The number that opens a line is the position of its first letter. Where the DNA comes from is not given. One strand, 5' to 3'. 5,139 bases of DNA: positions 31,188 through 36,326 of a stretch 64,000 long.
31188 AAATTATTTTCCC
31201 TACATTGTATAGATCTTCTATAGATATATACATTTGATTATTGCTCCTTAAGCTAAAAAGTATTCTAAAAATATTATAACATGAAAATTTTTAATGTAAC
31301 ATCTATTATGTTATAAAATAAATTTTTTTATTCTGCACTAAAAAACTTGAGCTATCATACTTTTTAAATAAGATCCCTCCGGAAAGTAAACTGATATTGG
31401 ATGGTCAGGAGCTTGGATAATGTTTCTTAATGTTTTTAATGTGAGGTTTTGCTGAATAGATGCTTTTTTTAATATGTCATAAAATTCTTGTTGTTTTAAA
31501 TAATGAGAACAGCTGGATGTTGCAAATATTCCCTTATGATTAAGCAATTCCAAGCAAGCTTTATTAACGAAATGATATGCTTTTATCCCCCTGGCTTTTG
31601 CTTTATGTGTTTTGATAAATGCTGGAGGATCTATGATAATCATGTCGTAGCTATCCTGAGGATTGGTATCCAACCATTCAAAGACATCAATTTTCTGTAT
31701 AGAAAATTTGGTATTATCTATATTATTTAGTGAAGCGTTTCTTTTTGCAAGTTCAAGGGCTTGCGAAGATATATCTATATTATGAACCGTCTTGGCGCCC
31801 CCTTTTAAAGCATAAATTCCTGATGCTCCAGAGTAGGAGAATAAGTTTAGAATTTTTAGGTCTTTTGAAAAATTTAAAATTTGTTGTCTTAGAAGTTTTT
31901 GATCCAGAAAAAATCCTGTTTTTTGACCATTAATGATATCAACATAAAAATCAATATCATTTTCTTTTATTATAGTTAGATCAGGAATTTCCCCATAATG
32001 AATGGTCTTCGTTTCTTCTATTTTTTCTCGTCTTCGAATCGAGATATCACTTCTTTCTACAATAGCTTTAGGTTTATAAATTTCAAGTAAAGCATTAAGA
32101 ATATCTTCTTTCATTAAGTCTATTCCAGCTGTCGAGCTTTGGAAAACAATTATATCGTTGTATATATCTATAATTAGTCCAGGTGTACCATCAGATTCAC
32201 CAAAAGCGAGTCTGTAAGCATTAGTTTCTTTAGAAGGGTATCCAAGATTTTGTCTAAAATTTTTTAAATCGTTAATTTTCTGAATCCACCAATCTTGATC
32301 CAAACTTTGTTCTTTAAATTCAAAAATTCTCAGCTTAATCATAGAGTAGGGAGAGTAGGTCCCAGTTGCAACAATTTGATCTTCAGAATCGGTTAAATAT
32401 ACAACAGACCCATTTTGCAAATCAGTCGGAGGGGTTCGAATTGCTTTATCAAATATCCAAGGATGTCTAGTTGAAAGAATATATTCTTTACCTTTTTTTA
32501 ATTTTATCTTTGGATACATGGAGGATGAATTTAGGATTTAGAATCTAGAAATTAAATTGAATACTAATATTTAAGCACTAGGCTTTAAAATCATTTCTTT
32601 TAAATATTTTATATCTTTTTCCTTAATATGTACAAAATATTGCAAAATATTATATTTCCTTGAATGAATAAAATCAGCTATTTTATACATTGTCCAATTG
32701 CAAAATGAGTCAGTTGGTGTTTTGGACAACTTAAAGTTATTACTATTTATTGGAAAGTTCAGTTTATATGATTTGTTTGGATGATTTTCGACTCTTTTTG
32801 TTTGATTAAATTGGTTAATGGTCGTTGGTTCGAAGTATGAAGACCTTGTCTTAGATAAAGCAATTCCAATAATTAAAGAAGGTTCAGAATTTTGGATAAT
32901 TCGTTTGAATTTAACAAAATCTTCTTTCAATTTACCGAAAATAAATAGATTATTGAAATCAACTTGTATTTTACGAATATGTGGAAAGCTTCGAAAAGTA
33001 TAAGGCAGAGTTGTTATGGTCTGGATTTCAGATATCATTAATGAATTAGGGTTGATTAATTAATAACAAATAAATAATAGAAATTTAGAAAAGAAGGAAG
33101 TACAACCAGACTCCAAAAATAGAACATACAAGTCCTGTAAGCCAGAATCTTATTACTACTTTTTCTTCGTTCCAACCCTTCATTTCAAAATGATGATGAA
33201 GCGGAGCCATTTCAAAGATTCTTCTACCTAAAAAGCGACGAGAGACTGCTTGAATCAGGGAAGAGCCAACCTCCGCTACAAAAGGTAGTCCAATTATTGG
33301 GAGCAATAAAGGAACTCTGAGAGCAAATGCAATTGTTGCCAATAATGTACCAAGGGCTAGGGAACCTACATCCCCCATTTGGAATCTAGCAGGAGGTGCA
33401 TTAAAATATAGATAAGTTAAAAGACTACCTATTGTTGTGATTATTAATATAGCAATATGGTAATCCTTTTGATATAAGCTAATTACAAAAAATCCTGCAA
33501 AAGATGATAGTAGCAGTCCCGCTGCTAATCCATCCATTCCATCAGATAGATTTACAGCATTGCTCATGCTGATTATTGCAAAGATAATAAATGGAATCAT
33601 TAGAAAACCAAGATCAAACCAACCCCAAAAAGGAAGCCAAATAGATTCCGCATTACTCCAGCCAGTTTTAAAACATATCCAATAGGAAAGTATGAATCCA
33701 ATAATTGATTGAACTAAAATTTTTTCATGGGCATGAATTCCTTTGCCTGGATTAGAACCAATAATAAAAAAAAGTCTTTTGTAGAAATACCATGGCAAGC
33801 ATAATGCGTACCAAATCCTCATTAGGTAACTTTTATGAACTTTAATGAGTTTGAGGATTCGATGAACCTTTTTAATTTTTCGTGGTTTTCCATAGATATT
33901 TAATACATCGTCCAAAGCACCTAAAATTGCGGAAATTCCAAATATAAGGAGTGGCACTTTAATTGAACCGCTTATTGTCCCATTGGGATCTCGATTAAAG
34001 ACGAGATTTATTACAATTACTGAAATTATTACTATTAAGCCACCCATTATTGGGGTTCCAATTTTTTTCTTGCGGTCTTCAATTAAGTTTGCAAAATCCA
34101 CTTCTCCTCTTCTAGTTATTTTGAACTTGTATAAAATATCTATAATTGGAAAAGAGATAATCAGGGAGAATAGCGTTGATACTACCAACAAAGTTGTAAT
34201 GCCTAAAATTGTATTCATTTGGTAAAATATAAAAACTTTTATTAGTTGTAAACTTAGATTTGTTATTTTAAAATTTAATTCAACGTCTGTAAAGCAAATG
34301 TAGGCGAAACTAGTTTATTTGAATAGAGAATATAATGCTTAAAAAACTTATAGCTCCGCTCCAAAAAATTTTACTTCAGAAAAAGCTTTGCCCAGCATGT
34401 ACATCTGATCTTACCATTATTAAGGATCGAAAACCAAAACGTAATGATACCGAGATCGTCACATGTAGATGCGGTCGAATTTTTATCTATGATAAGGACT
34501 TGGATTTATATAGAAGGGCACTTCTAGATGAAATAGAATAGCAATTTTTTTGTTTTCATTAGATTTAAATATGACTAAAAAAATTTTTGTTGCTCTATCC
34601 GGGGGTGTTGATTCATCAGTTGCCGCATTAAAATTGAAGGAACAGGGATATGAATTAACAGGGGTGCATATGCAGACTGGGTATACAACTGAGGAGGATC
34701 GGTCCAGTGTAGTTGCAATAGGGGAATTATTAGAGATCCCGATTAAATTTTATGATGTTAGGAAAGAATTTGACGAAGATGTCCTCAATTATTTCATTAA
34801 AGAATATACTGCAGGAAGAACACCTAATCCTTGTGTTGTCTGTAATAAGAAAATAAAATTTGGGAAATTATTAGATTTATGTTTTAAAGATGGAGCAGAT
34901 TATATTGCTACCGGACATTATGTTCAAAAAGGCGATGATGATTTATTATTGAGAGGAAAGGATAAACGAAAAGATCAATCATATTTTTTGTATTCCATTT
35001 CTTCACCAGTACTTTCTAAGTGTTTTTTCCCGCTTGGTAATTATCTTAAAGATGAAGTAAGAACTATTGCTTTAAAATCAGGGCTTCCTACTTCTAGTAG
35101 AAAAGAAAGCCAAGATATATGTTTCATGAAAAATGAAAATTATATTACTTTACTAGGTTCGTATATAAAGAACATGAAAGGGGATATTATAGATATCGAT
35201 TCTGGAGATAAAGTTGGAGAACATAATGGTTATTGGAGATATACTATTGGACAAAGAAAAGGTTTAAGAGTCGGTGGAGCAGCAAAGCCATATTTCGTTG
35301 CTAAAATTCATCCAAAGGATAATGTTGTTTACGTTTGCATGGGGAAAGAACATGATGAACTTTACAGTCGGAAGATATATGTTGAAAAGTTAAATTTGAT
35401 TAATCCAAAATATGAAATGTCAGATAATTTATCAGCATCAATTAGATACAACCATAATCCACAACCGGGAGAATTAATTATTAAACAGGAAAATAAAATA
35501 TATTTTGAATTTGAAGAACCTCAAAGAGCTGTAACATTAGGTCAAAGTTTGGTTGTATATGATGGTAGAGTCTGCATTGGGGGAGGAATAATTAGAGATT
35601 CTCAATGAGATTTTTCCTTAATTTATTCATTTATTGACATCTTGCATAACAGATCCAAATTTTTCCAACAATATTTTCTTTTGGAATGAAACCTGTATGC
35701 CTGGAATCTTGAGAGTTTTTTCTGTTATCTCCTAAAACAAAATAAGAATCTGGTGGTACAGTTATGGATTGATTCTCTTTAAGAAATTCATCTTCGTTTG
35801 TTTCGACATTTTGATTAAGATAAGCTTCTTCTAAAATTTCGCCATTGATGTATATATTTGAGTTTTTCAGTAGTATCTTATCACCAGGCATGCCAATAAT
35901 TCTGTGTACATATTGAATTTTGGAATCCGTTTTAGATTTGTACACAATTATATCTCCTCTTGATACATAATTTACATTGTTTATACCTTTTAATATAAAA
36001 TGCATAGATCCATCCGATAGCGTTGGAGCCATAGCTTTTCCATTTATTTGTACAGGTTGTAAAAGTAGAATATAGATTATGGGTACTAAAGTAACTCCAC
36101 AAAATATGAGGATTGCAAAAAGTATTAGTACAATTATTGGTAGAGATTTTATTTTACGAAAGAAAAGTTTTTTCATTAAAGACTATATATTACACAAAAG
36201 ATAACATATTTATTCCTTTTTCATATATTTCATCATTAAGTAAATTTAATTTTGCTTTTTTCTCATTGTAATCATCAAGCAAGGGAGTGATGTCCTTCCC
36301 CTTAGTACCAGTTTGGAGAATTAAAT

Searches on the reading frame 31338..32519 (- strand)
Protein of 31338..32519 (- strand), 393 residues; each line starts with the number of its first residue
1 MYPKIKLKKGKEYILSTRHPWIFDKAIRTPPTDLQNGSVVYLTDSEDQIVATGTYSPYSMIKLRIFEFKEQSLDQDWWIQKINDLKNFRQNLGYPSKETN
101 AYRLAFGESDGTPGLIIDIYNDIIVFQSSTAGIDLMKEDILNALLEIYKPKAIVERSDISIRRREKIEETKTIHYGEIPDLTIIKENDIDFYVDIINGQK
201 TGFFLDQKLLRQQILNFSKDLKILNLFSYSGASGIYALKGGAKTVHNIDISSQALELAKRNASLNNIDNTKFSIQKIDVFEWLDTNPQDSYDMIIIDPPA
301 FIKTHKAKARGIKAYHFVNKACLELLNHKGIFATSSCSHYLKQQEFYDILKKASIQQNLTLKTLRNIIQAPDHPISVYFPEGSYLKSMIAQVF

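Call 48: search_protein_families(library=pfam, proteins=[window:31338-32519:-], max_evalue=0.001)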
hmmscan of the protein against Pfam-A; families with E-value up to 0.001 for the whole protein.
window:31338-32519:- (393 aa): 9 families
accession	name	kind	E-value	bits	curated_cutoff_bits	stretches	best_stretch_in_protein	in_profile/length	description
PF10672.15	Methyltrans_SAM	-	5.8e-21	75.4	27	1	162-309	66-214/286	S-adenosylmethionine-dependent methyltransferase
PF17785.7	PUA_3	-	9.2e-16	57.8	22.6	1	5-67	1-63/64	PUA-like domain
PF13847.12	Methyltransf_31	-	8.5e-11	42.2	27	1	231-347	15-119/145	Methyltransferase domain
PF03602.21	Cons_hypoth95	-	3.1e-08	33.9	24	1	219-301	41-124/182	Conserved hypothetical protein 95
PF05175.20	MTS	-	5.3e-07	29.9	23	1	220-332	32-136/170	Methyltransferase small domain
PF02005.22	TRM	-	8.1e-06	25.7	27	1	217-298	47-128/376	N2,N2-dimethylguanosine tRNA methyltransferase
PF06325.19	PrmA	-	2.1e-05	24.6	22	1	229-295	171-231/296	Ribosomal protein L11 methyltransferase (PrmA)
PF02475.24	TRM5-TYW2_MTfase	-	0.00016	22.1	28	1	182-316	1-136/164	TRM5/TYW2 methyltransferase domain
PF13649.12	Methyltransf_25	-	0.00073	20.6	27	0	231-296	9-70/97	Methyltransferase domain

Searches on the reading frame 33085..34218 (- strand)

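Call 48: search_protein_families(library=pfam, proteins=[window:33085-34218:-], max_evalue=0.001)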
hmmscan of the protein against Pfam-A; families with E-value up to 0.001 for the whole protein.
window:33085-34218:- (377 aa): 1 family
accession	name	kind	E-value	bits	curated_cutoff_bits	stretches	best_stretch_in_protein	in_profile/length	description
PF00953.26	Glycos_transf_4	-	2.1e-26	93.3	27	1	160-299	22-158/160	Glycosyl transferase family 4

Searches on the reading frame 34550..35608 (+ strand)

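Call 48: search_protein_families(library=pfam, proteins=[window:34550-35608:+], max_evalue=0.001)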
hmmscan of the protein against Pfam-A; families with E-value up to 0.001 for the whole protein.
window:34550-35608:+ (352 aa): 7 families
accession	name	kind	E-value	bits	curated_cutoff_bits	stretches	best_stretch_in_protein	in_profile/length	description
PF03054.22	tRNA_Me_trans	-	8.8e-64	215.3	20.6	1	10-194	1-201/202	tRNA methyl transferase HUP domain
PF20259.3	tRNA_Me_trans_M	-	5.3e-24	84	27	1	201-263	3-65/66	tRNA methyl transferase PRC-barrel domain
PF20258.4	tRNA_Me_trans_C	-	1.9e-16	60.6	20.6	1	273-348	1-77/77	Aminomethyltransferase beta-barrel domain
PF00764.25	Arginosuc_synth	-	2.1e-05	25.1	27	1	11-132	1-123/162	Arginosuccinate synthase N-terminal HUP domain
PF06508.19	QueC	-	0.00023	21.2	22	1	12-71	2-61/210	Queuosine biosynthesis protein QueC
PF01507.26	PAPS_reduct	-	0.00029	21.4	22.5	0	12-108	2-93/175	Phosphoadenosine phosphosulfate reductase domain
PF02540.23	NAD_synthase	-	0.00052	19.7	21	0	8-72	17-83/242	NAD synthase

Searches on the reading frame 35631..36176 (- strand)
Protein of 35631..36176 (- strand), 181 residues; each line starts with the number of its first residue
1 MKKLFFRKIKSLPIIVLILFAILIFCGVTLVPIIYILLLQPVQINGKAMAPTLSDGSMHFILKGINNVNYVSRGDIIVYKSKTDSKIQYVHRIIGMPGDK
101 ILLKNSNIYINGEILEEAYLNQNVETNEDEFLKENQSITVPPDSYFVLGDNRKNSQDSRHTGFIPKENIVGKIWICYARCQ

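Call 48: search_protein_families(library=pfam, proteins=[window:35631-36176:-], max_evalue=0.001)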
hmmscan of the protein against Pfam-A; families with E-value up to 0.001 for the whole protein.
window:35631-36176:- (181 aa): 2 families
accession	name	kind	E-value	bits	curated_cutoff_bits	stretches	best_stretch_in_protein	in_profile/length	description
PF10502.14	Peptidase_S26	-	8.1e-44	150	22.9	1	21-177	5-167/168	Signal peptidase, peptidase S26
PF00717.28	Peptidase_S24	-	0.00041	20.5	23.3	1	42-117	38-105/116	Peptidase S24-like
